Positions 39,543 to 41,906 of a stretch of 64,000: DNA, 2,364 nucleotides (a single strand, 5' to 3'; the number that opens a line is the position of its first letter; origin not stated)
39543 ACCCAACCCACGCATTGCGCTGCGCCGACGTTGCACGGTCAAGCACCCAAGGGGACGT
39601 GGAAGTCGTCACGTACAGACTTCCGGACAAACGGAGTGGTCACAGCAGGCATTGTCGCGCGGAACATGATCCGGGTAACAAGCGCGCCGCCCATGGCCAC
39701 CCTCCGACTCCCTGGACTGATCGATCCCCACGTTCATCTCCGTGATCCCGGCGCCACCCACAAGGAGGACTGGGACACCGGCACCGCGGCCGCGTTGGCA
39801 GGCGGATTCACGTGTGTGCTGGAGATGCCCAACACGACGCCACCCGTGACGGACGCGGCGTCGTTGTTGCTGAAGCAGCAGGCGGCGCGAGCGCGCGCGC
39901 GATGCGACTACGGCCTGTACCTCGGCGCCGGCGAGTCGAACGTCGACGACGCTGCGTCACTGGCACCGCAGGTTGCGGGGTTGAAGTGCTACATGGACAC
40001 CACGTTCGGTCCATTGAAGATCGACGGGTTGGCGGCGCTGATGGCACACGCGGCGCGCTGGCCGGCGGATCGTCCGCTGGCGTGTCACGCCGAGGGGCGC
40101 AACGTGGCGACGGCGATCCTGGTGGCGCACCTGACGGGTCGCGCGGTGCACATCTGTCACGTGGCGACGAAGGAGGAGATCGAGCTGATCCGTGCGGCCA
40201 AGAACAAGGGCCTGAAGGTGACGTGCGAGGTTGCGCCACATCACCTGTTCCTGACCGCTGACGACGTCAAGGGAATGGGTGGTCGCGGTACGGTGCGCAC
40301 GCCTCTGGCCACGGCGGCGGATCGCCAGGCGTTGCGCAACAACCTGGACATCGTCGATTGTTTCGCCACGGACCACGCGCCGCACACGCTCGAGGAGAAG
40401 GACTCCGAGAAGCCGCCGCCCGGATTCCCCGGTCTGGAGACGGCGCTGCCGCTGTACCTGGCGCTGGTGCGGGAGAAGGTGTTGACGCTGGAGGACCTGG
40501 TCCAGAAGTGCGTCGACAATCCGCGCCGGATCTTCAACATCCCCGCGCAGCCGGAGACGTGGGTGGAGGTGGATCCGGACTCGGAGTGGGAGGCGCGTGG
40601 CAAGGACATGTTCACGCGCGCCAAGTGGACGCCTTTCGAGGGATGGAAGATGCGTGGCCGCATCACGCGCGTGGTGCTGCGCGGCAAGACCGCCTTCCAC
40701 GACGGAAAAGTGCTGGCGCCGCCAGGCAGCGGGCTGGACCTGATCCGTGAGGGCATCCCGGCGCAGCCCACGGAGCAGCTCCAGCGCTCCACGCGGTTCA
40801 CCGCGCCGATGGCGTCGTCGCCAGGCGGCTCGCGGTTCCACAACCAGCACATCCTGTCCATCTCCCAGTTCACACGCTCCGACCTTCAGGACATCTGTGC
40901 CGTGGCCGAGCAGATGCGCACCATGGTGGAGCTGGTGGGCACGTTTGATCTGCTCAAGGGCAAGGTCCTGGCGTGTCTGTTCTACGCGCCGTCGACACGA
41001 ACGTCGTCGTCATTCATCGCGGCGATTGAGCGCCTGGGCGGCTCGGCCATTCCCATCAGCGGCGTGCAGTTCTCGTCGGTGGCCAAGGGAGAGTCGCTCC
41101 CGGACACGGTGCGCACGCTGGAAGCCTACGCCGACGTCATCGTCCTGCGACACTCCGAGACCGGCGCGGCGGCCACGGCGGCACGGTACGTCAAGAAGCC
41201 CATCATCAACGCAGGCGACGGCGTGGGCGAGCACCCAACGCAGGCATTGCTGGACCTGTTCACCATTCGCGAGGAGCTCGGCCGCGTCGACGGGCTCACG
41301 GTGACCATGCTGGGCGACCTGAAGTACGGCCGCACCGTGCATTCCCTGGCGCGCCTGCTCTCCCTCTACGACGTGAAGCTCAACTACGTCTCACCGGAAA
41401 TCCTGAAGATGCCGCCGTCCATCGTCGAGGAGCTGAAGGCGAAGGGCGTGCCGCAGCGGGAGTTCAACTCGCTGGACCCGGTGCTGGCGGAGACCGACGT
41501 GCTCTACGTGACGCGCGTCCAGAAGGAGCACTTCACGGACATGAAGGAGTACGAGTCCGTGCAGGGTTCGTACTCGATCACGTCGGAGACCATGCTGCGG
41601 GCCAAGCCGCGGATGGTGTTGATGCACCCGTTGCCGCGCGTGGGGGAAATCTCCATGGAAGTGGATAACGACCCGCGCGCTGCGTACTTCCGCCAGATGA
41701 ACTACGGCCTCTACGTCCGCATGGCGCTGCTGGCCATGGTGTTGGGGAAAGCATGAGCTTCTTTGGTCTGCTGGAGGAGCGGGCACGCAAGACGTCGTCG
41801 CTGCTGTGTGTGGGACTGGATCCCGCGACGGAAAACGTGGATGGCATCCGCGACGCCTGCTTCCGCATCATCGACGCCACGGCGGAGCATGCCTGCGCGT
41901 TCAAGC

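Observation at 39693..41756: In-frame DHOase-ATCase fusion (pyrC-pyrB) in CAD-like domain order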

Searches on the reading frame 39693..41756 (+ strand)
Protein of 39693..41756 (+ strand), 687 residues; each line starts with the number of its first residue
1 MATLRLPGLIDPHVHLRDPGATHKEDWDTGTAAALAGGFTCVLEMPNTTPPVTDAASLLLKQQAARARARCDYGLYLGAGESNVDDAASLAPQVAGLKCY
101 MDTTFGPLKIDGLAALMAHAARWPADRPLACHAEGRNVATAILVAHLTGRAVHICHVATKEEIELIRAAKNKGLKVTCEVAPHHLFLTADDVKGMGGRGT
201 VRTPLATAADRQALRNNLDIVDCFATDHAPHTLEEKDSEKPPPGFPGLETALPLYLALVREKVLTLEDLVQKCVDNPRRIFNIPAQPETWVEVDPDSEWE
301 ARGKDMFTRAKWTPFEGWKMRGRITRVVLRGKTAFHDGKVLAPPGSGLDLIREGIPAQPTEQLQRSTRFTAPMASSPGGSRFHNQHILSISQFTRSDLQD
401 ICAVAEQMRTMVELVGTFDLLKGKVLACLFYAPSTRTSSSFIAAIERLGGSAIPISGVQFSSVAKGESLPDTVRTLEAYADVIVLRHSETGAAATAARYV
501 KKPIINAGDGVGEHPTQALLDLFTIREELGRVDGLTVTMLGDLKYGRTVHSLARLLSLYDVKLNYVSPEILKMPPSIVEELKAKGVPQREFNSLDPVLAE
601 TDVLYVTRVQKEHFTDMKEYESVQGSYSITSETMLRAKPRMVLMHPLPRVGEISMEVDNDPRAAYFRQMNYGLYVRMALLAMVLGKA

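Call 3: search_protein_families(library=pfam, proteins=[window:39693-41756:+])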
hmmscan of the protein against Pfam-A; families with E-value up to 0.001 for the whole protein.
window:39693-41756:+ (687 aa): 3 families
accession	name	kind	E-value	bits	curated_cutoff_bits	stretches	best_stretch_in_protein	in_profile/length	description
PF02729.26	OTCace_N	-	6.8e-44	150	29.9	1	385-527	1-148/148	Aspartate/ornithine carbamoyltransferase, carbamoyl-P binding domain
PF00185.30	OTCace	-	4.7e-31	108.4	29.4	1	533-682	1-156/157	Aspartate/ornithine carbamoyltransferase, Asp/Orn binding domain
PF01979.26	Amidohydro_1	-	1.4e-09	38.2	25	1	6-283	3-300/345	Amidohydrolase family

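Call 4: search_protein_families(library=ncbifam, proteins=[window:39693-41756:+])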
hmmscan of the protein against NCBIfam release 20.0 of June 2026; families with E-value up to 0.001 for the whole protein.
window:39693-41756:+ (687 aa): 47 families (the best 25 are shown)
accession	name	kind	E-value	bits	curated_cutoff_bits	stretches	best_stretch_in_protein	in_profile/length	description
TIGR00670.1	asp_carb_tr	equivalog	3.4e-107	358.1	236.95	1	385-684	1-303/304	aspartate carbamoyltransferase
NF002032.1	PRK00856.1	equivalog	3.5e-92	308.8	263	1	385-683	1-296/297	aspartate carbamoyltransferase catalytic subunit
NF008853.0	PRK11891.1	equivalog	9.3e-87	291.4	560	1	384-685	88-399/430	aspartate carbamoyltransferase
TIGR00857.1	pyrC_multi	subfamily_domain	1.5e-85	287.7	279.05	2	129-337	192-411/412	dihydroorotase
NF006046.0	PRK08192.1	equivalog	4e-84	282.7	512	1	381-685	3-318/339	aspartate carbamoyltransferase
NF003271.0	PRK04250.1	equivalog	1.4e-71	241.2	405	1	5-342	49-395/407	dihydroorotase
NF005751.0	PRK07575.1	equivalog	6.3e-70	235.8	529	2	141-340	217-425/440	dihydroorotase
NF002668.0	PRK02382.1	equivalog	1.1e-69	235.3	452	2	122-347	195-423/436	dihydroorotase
NF006559.0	PRK09060.1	equivalog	2.9e-66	223.6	482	2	142-344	220-431/444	dihydroorotase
NF006688.0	PRK09236.1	equivalog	8.4e-63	212.7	535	2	139-341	219-432/444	dihydroorotase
NF006837.0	PRK09357.1-2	equivalog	1.1e-62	212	575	2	133-339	209-426/428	dihydroorotase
NF006836.0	PRK09357.1-1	equivalog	1.8e-59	201.5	538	2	132-340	208-429/432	dihydroorotase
NF006844.0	PRK09357.2-5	equivalog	1.9e-58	198.5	701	2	128-337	204-422/422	dihydroorotase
NF006841.0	PRK09357.2-2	equivalog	6.6e-57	193.1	640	2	132-336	203-418/421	dihydroorotase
TIGR03178.1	allantoinase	equivalog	2.5e-52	178.2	357.85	2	119-342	199-433/441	allantoinase AllB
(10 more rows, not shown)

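Call 5: search_solved_structures(query=window:39693-41756:+, show_alignments=3)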
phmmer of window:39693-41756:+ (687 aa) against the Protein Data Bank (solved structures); distinct sequences matched with E-value up to 0.001: 159 (the best 60 are shown).
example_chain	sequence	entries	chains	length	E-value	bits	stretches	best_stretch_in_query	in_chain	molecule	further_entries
8gvz_A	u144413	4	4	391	8.1e-129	434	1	4-378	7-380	CAD protein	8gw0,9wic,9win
4by3_A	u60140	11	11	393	8.2e-129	434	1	4-378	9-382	DIHYDROOROTASE | CAD PROTEIN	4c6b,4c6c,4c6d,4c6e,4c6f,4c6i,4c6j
6hff_A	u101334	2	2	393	2.2e-128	432.6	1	4-378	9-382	CAD protein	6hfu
8pbh_A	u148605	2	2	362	3.4e-128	432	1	4-351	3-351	CAD protein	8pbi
8pbj_A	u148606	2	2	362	4.1e-128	431.7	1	4-351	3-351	CAD protein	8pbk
9fs2_A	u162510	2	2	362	4.4e-128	431.6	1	4-351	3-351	Multifunctional protein CAD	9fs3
8pbq_A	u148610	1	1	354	4.7e-128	431.5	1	4-350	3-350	CAD protein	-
4c6n_A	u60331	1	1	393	6e-128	431.1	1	4-378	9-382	CAD PROTEIN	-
5ynz_A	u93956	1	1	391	6.4e-128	431.1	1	4-378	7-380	CAD protein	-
6hfk_A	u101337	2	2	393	6.9e-128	430.9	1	4-378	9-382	CAD protein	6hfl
6hfr_A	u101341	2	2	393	7.1e-128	430.9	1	4-378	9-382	CAD protein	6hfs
8pbr_A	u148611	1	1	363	1.2e-127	430.2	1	4-351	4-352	CAD protein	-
8pbm_A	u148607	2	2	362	1.2e-127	430.1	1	4-351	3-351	CAD protein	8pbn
9fs1_A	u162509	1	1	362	1.4e-127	429.9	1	4-351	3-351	Multifunctional protein CAD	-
6hfe_A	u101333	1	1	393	1.4e-127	429.9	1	4-378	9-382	CAD protein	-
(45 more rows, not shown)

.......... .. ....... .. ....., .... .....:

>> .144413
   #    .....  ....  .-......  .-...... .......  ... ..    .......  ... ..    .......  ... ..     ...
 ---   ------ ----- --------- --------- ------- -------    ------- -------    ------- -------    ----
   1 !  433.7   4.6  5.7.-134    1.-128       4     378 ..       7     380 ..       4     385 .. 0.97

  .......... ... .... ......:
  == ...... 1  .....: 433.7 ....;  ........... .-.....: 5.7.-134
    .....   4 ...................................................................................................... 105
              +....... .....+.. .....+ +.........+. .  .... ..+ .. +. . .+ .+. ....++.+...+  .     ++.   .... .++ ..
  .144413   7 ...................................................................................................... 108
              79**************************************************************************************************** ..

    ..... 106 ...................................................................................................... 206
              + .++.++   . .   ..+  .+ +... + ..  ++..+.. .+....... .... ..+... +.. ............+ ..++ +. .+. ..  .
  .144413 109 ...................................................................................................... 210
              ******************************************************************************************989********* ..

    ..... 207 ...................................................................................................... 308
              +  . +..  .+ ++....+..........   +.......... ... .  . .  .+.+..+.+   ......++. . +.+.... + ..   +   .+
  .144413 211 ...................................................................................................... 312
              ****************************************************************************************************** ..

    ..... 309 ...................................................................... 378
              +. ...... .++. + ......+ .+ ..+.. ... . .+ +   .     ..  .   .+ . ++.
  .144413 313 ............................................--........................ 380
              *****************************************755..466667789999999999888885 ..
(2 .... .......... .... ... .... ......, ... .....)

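Call 7: find_homologous_proteins(query=window:39693-41756:+, max_evalue=1e-30)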
Query window:39693-41756:+ (687 aa): 6868 proteins with E <= 1e-30 among 8000 candidates; the best 120 are listed.
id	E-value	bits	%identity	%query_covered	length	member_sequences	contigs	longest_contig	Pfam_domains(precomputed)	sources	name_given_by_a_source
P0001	0.0e+0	1564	100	100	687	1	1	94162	PF00185.31,PF12890.14,PF01979.27,PF02729.27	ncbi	ncbi:MAG: aspartate carbamoyltransferase [Myxococcota bacterium]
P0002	3.5e-249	847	51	52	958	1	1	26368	PF00185.31,PF12890.14,PF01979.27,PF02729.27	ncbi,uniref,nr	ncbi:unnamed protein product [Notodromas monacha]|uniref:aspartate carbamoyltransferase n=1 Tax=Noto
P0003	2.2e-242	824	52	100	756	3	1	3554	PF00185.31,PF12890.14,PF01979.27,PF02729.27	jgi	-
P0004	9.6e-242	822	57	51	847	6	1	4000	PF02142.28,PF00185.31,PF12890.14,PF01979.27,PF02729.27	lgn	-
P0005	1.7e-240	818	55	52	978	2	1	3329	PF02142.28,PF00185.31,PF12890.14,PF01979.27,PF02729.27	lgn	-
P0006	2.4e-240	817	54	56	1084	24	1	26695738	PF02142.28,PF02786.23,PF00185.31,PF12890.14,PF01979.27,PF02729.27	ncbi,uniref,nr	ncbi:CAD protein [Larimichthys crocea]|uniref:Uncharacterized protein n=1 Tax=Larimichthys crocea Ta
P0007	7.0e-238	809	53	99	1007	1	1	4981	PF02142.28,PF00185.31,PF12890.14,PF01979.27,PF02729.27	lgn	-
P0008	5.6e-236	803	59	51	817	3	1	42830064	PF00185.31,PF12890.14,PF01979.27,PF02729.27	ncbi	ncbi:hypothetical protein QYM36_002458, partial [Artemia franciscana]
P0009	2.0e-235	801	56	51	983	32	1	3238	PF02142.28,PF00185.31,PF12890.14,PF01979.27,PF02729.27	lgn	-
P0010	4.6e-234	797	53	53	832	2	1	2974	PF00185.31,PF12890.14,PF01979.27,PF02729.27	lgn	-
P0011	1.5e-233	795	52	100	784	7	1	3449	PF00185.31,PF12890.14,PF01979.27,PF02729.27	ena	-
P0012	1.8e-231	788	50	99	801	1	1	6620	PF00185.31,PF12890.14,PF01979.27,PF02729.27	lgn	-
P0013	4.4e-231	787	55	51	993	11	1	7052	PF02142.28,PF00185.31,PF12890.14,PF01979.27,PF02729.27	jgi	-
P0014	1.1e-230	786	56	51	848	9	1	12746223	PF00185.31,PF12890.14,PF01979.27,PF02729.27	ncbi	ncbi:CAD protein [Anthophora retusa]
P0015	3.3e-230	784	55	51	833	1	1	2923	PF00185.31,PF12890.14,PF01979.27,PF02729.27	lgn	-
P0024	2.1e-227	775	50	99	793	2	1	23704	PF00185.31,PF12890.14,PF01979.27,PF02729.27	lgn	-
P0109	6.1e-172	591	45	99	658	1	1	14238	PF00185.31,PF12890.14,PF01979.27,PF02729.27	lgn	-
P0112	9.6e-169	581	72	51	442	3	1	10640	PF12890.14,PF01979.27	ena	-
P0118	5.6e-156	539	67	51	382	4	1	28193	PF12890.14,PF01979.27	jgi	jgi:carbamoyl-phosphate synthase/aspartate carbamoyltransferase/dihydroorotase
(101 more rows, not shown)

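Call 8: find_encoding_contigs(protein=P0112, flank=8000, max_places=3)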
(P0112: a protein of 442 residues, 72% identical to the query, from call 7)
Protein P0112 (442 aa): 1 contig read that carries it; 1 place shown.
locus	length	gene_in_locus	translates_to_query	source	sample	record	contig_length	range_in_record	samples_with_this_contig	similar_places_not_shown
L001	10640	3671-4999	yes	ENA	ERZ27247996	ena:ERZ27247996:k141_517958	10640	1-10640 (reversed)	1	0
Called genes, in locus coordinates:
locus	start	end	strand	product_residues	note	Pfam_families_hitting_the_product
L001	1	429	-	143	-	?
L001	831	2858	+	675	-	PF14559:TPR_19 (faint)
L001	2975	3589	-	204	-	-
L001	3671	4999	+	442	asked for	PF01979:Amidohydro_1, PF12890:DHOase (weak)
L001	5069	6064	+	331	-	PF02729:OTCace_N, PF00185:OTCace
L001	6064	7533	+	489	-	PF00215:OMPdecase, PF00156:Pribosyltran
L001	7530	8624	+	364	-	PF01180:DHO_dh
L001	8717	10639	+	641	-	?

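Call 9: find_encoding_contigs(protein=P0118, flank=8000, max_places=3)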
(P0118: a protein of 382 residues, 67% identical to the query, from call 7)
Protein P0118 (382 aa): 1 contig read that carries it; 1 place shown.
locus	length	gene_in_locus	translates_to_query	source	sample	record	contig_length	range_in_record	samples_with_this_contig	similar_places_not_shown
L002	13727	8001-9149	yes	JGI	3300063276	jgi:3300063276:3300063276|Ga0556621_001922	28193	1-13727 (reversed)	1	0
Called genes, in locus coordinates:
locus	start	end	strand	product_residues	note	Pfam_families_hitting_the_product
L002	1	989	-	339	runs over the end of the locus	PF14907:NTP_transf_5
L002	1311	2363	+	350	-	PF08220:HTH_DeoR (faint), PF01628:HrcA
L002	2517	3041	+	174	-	PF01025:GrpE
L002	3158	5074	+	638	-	PF00012:HSP70, PF06723:MreB_Mbl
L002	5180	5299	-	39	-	-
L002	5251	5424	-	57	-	-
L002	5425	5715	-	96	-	PF02604:PhdYeFM_antitox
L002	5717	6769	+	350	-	PF21785:Bflower_2, PF08239:SH3_3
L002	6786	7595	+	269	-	PF13489:Methyltransf_23, PF01209:Ubie_methyltran (faint), PF13847:Methyltransf_31, PF08241:Methyltransf_11, PF08242:Methyltransf_12, PF13649:Methyltransf_25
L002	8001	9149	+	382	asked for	PF01979:Amidohydro_1, PF12890:DHOase (weak)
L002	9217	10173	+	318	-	PF02729:OTCace_N, PF00185:OTCace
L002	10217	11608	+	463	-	PF00215:OMPdecase, PF00156:Pribosyltran (weak)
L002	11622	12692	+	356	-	PF01180:DHO_dh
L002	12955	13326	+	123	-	PF09851:SHOCT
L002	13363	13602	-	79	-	-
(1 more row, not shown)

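Call 10: find_related_loci(query=window:39693-41756:+, collection=genome_contigs, flank=8000)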
Query window:39693-41756:+ (687 aa) in genome_contigs; peptide patterns used: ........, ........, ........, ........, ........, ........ (x = any residue, [..] = any of these).
207 stretches matched a pattern; 181 encode a relative of the query (tblastn E <= 1e-3); the best 80 are kept; 80 distinct loci.
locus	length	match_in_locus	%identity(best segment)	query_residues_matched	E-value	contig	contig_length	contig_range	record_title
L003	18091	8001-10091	70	1-687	0e+0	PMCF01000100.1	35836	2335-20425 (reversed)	MAG: Anaerolineae bacterium isolate fen_1063 73.20120700_E3M.207_contig_28183, whole genome shotgun sequence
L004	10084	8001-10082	68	1-685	0e+0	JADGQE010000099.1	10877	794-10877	MAG: Thermoflexales bacterium isolate Chersky.3_67 contig-100_3151, whole genome shotgun sequence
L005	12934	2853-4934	64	1-687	0e+0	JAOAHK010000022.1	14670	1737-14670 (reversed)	MAG: Anaerolineales bacterium isolate SKW59 NODE_22_length_14670_cov_2.371411, whole genome shotgun sequence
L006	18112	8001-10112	63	1-687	0e+0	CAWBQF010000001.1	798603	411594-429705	MAG: uncultured Chloroflexia bacterium isolate MFD01721.bin.2.163 genome assembly, contig: contig_11869, whole genome sh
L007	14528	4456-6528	65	4-687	0e+0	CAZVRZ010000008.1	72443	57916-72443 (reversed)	MAG TPA_asm: uncultured Anaerolineaceae bacterium isolate SRP192927_co7_37 genome assembly, contig: NODE_439_length_7244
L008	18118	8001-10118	62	4-687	0e+0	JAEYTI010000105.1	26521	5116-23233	MAG: Chloroflexota bacterium isolate OH_CBlB_125 k127_579480, whole genome shotgun sequence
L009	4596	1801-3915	65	2-687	0e+0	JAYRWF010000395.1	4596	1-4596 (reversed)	MAG: Anaerolineales bacterium isolate NJ_NJASGE3bin.38 k141_1116174, whole genome shotgun sequence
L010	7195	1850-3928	63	1-687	0e+0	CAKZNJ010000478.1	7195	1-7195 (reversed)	MAG TPA_asm: uncultured Anaerolineae bacterium isolate SRR5214706_bin.9_CONCOCT_v1.1_MAG genome assembly, contig: ERZ174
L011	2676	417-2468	64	5-687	0e+0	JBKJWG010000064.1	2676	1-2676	MAG: Anaerolineales bacterium isolate swi_bin.130 k127_4883682, whole genome shotgun sequence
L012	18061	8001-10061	62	4-687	0e+0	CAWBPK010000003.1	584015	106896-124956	MAG: uncultured Chloroflexia bacterium isolate MFD01299.bin.1.98 genome assembly, contig: contig_28952, whole genome sho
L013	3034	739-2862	63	4-687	0e+0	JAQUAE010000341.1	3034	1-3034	MAG: Anaerolineales bacterium isolate STC_77 NODE_117984_length_3034_cov_3.393189_Sandtown_C, whole genome shotgun seque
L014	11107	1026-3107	62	1-687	0e+0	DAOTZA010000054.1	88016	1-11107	MAG TPA_asm: Anaerolineales bacterium isolate H38_463 k137_870506, whole genome shotgun sequence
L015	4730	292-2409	61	2-687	0e+0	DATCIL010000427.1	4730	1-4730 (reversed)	MAG TPA_asm: Anaerolineales bacterium isolate SMAG_U7858 k141_1298129, whole genome shotgun sequence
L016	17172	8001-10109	62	4-687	0e+0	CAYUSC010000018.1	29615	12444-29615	MAG TPA_asm: uncultured Brevefilum sp. isolate SRP192927_co3_183 genome assembly, contig: NODE_3017_length_29615_cov_7.2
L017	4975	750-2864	64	2-687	0e+0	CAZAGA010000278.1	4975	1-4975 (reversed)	MAG TPA_asm: uncultured Anaerolineaceae bacterium isolate binchicken_co22_240 genome assembly, contig: NODE_15955_length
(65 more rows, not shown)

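Call 22: search_protein_representatives(protein=window:39693-41756:+)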
Query: 687 residues. Proteins with E-value up to 0.001 (for the whole library): 30819; up to 1e-10: 15727; up to 1e-30: 3893. The best 150 are listed.
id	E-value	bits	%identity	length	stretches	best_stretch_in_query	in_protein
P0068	4.9e-211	719.0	49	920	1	4-686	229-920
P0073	1.5e-206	704.1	57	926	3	381-686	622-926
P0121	3.6e-185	633.5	47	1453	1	3-684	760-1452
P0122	2.2e-173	594.5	48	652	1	45-686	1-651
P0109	2.0e-172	591.4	48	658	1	4-684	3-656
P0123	6.5e-168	576.5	44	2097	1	4-685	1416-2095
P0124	9.1e-158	542.9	68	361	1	1-351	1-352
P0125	3.1e-148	511.4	49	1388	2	17-432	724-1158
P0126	7.9e-145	500.2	52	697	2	5-353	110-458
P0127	2.2e-144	498.7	44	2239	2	373-684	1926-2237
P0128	2.8e-143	495.1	49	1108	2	4-351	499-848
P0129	5.3e-143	494.1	74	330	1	381-687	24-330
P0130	1.6e-140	485.9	43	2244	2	375-631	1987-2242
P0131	2.1e-139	482.3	43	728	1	4-686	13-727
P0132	1.1e-137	476.6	47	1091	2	378-686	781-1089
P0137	5.9e-132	457.7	41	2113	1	4-683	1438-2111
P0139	3.3e-131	455.2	40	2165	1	4-683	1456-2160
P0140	1.1e-130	453.5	45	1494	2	384-687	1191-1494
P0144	1.9e-127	442.7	43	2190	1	3-682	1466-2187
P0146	9.5e-125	433.8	39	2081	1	4-684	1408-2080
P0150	1.8e-120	419.7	64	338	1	376-686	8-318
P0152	6.9e-119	414.5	54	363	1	4-351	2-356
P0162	7.2e-112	391.3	63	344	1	384-685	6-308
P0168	8.3e-104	364.6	49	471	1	3-363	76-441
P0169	2.0e-102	360.1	55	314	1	382-686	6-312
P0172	3.7e-100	352.6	50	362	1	4-359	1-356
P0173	5.0e-99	348.9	55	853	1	375-687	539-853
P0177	4.9e-98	345.6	46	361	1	1-351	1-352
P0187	2.5e-91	323.4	51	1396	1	373-687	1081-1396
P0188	7.9e-91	321.8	54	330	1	369-684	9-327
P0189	9.5e-91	321.5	51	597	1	381-685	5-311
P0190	1.9e-90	320.5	54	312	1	380-686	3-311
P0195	2.6e-88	313.5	43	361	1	4-344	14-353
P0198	1.8e-87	310.7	46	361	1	3-350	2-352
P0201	1.0e-85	304.9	42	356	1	4-352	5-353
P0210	2.8e-83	296.8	47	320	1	381-686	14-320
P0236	5.0e-79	282.8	43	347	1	1-341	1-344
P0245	1.1e-78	281.6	42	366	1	2-351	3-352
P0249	3.7e-78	279.9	41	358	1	1-345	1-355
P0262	4.8e-77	276.2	41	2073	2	324-683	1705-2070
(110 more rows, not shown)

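Call 23: find_encoding_contigs(protein=P0109, flank=7000, max_places=2)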
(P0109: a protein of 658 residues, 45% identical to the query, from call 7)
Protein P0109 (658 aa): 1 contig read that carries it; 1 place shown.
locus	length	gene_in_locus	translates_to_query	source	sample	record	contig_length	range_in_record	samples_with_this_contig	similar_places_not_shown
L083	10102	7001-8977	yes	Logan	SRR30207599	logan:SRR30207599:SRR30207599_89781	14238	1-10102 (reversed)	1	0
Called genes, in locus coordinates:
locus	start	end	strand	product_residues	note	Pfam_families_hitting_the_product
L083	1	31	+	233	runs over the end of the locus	-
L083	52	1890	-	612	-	PF00009:GTP_EFTU, PF03144:GTP_EFTU_D2 (weak), PF01873:eIF-5_eIF-2B (weak)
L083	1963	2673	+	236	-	PF13472:Lipase_GDSL_2, PF00657:Lipase_GDSL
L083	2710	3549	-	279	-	-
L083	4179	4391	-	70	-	-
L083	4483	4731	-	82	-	-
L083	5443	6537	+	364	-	PF00579:tRNA-synt_1b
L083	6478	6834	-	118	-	-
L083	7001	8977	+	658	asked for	PF01979:Amidohydro_1, PF12890:DHOase, PF02729:OTCace_N, PF00185:OTCace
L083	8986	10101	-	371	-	?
